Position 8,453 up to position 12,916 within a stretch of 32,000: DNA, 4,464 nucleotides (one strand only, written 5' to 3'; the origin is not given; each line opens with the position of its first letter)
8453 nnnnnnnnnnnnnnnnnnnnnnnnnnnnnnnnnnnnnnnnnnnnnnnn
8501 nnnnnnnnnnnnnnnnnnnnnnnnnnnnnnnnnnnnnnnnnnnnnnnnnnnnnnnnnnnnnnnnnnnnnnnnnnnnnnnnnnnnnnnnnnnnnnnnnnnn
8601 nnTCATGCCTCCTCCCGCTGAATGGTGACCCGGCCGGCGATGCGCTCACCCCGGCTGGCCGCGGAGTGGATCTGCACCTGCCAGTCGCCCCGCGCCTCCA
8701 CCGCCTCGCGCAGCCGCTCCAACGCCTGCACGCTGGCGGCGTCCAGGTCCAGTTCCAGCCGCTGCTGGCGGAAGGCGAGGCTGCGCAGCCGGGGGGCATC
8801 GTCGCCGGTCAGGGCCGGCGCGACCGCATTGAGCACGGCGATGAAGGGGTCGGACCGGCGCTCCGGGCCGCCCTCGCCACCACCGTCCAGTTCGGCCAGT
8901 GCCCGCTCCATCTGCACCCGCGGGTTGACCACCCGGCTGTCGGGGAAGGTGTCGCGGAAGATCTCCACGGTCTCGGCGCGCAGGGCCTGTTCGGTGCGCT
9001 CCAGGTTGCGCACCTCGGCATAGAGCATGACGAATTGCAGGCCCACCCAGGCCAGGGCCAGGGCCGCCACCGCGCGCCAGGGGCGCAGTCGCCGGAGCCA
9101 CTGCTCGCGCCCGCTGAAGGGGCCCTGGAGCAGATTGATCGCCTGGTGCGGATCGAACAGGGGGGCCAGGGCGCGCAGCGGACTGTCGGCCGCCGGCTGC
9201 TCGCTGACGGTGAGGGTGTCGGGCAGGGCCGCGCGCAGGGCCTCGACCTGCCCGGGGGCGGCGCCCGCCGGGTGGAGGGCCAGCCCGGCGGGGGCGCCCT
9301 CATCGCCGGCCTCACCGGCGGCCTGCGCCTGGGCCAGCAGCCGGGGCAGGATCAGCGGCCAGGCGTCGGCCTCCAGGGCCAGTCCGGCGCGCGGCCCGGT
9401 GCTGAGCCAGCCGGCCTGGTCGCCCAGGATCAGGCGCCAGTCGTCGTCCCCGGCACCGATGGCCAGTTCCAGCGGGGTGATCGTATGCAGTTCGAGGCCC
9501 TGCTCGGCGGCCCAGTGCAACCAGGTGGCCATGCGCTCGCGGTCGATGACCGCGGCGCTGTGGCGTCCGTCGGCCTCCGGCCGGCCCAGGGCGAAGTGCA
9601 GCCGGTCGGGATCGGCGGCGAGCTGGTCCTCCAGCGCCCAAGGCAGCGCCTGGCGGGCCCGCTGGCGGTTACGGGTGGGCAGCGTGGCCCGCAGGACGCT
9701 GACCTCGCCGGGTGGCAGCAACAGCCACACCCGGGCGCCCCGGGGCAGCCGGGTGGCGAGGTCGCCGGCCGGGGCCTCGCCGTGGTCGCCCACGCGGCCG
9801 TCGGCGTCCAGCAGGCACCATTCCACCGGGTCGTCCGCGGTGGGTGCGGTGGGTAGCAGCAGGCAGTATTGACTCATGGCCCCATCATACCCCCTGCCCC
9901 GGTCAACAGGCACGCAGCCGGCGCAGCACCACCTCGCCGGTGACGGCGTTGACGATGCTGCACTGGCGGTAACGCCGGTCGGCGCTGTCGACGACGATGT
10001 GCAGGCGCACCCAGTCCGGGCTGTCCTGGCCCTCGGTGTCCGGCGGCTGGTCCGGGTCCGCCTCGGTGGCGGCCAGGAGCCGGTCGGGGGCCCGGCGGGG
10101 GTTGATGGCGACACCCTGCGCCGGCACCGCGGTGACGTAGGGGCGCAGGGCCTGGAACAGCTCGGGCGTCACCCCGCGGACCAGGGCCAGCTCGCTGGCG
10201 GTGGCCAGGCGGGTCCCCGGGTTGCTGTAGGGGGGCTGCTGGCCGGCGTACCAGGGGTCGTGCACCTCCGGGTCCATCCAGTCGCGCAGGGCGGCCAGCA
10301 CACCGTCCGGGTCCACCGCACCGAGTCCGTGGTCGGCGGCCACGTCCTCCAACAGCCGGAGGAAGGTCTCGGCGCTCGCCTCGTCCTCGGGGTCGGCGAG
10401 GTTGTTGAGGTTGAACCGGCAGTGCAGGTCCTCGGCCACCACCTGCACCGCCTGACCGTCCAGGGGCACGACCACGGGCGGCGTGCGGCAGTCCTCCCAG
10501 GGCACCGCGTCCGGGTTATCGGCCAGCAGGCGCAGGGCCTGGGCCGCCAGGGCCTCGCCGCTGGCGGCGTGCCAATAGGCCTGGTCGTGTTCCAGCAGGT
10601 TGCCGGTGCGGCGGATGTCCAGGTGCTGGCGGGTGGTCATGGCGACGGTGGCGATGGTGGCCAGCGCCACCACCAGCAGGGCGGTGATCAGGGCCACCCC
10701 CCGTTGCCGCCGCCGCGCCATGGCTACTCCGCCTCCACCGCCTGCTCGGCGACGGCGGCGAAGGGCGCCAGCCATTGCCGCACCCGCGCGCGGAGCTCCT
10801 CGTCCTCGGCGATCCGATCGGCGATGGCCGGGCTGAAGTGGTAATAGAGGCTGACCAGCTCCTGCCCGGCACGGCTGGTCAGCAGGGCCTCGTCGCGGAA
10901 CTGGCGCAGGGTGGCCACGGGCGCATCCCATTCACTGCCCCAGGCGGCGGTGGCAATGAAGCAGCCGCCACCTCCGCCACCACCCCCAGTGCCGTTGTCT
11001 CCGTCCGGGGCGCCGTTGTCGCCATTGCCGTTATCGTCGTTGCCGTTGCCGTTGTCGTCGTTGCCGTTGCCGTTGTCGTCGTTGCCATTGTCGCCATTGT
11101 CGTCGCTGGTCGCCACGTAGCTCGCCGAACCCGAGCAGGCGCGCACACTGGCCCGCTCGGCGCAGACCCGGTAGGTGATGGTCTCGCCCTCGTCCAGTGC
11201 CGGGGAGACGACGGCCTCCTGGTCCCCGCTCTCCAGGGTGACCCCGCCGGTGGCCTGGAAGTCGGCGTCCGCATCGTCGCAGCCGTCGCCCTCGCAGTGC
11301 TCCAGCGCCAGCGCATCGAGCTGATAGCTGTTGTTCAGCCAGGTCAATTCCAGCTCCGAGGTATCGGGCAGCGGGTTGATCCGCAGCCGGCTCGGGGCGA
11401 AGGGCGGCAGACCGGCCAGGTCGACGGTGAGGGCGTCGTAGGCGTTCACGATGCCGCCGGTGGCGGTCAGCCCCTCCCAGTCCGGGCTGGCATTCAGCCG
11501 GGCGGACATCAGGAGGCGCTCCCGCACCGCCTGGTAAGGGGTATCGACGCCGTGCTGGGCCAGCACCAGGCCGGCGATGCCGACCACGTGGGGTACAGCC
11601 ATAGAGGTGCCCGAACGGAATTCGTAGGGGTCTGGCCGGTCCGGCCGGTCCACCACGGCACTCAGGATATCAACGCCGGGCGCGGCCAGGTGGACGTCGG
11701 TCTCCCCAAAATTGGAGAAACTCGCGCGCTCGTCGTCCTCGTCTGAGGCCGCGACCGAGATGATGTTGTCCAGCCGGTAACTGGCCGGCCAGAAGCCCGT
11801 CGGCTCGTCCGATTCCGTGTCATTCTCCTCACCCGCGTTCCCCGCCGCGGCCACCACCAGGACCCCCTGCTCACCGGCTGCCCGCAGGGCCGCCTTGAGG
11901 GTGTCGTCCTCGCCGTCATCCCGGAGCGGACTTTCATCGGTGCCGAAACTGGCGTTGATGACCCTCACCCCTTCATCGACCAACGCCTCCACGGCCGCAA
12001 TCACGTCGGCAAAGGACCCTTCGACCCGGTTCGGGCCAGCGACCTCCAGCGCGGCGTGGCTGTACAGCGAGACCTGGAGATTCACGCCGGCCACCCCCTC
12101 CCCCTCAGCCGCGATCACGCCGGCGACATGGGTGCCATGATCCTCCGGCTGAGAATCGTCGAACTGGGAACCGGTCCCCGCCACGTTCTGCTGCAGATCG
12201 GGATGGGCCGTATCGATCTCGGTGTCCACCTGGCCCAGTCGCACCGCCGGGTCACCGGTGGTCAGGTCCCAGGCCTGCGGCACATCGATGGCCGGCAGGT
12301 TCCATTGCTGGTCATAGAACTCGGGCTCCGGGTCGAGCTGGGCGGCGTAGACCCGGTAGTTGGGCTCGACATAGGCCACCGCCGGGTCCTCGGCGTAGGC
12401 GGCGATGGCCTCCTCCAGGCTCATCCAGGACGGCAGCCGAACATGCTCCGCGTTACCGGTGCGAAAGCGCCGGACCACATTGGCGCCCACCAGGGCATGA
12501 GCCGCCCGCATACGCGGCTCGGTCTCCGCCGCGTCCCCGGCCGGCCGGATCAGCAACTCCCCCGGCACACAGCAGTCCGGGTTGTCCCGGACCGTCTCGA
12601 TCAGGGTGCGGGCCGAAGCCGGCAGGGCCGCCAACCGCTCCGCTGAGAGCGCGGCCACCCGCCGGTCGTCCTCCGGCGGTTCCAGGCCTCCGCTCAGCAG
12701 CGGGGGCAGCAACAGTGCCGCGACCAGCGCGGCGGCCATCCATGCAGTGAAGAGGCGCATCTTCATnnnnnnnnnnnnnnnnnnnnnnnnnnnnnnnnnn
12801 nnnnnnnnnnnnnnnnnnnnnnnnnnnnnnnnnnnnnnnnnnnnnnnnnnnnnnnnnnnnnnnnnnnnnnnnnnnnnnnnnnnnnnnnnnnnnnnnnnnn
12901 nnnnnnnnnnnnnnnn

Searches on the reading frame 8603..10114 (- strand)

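Call 11: search_protein_families(library=ncbifam, proteins=[window:8603-10114:-], max_evalue=0.001)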
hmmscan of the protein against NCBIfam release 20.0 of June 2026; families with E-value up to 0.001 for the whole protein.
window:8603-10114:- (503 aa): 2 families
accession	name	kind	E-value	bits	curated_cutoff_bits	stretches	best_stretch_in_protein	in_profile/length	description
TIGR01709.2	typeII_sec_gspL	equivalog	5.6e-71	239.7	65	1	88-494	5-391/392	type II secretion system protein GspL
NF041617.1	T2SS_L_SYNERG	exception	3.4e-06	26.2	150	1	352-482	237-365/387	type II secretion system protein GspL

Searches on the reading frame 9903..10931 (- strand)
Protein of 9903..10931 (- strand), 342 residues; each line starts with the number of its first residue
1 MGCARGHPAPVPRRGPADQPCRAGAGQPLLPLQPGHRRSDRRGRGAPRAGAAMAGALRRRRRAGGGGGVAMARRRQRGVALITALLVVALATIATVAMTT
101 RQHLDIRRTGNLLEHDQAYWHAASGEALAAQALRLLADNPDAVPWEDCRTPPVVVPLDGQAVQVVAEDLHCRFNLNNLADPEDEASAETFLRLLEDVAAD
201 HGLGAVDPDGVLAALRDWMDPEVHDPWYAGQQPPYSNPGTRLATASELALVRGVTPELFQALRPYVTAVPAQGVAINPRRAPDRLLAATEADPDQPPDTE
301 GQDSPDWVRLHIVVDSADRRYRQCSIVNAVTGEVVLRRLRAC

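Call 11: search_protein_families(library=ncbifam, proteins=[window:9903-10931:-], max_evalue=0.001)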
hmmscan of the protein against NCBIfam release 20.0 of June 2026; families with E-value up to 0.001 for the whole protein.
window:9903-10931:- (342 aa): 1 family
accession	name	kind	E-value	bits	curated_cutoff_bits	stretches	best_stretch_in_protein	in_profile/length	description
NF037980.1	T2SS_GspK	equivalog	4.1e-48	164.5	130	1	76-290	1-227/307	type II secretion system minor pseudopilin GspK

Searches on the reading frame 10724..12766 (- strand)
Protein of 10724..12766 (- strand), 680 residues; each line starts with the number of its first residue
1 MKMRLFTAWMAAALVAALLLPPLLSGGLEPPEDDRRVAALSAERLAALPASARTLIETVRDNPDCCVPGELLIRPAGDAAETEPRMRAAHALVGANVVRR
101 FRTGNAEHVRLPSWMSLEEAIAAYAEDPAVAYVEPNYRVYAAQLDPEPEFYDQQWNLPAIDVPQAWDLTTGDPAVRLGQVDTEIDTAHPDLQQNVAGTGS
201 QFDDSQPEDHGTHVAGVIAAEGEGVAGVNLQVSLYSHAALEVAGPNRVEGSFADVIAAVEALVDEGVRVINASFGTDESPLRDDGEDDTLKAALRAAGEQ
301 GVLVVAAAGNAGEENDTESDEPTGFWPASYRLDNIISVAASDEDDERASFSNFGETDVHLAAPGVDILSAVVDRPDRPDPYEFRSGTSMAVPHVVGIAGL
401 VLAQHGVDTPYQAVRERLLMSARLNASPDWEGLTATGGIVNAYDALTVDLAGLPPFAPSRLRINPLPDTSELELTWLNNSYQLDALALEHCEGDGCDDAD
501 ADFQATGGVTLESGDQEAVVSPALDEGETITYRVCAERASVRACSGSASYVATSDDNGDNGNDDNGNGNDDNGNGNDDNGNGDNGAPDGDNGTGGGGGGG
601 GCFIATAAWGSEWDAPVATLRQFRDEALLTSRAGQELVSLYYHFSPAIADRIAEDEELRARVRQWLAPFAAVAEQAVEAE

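Call 11: search_protein_families(library=ncbifam, proteins=[window:10724-12766:-], max_evalue=0.001)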
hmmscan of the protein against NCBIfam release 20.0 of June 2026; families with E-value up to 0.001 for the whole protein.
window:10724-12766:- (680 aa): 7 families
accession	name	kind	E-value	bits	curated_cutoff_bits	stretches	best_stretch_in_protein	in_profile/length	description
TIGR03921.1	T7SS_mycosin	equivalog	6.9e-39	133.9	278.75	1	161-449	2-288/353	type VII secretion-associated serine protease mycosin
NF041770.1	CFI_box_CTERM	domain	5.9e-24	83.7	40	1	602-669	1-68/69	CFI-box-CTERM domain-containing protein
NF033595.1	denti_PrtP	equivalog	7.3e-20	71.1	300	1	294-412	359-469/606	dentilisin complex serine proteinase subunit PrtP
TIGR03895.1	protease_PatA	subfamily_domain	9e-16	57.7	421.05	1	210-423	1-201/606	PatA/PatG family cyanobactin maturation protease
NF051851.1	AtpSerPepEprS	equivalog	7.3e-14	50.8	1700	1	150-426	44-342/988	autotransporter serine peptidase EprS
NF049966.1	QH_SP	equivalog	6.3e-12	45.3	165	1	200-417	32-206/219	subtilisin-like serine protease QhpE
NF040553.1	SGO_0316_fam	subfamily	6.7e-05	20.7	1400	0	204-311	354-464/1486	SGO_0316/SGO_0317 family LPXTG-anchored serine peptidase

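Call 22: search_protein_families(library=pfam, proteins=[window:10724-12766:-], max_evalue=0.001)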
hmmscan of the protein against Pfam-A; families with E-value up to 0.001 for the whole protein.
window:10724-12766:- (680 aa): 2 families
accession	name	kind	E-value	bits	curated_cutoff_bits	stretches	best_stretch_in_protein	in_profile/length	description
PF00082.27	Peptidase_S8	-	1.1e-38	133.7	21.8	1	177-423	6-274/288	Subtilase family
PF22148.1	Fervidolysin_NPro-like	-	1.4e-09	38.6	21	1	68-136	17-81/81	Fervidolysin N-terminal prodomain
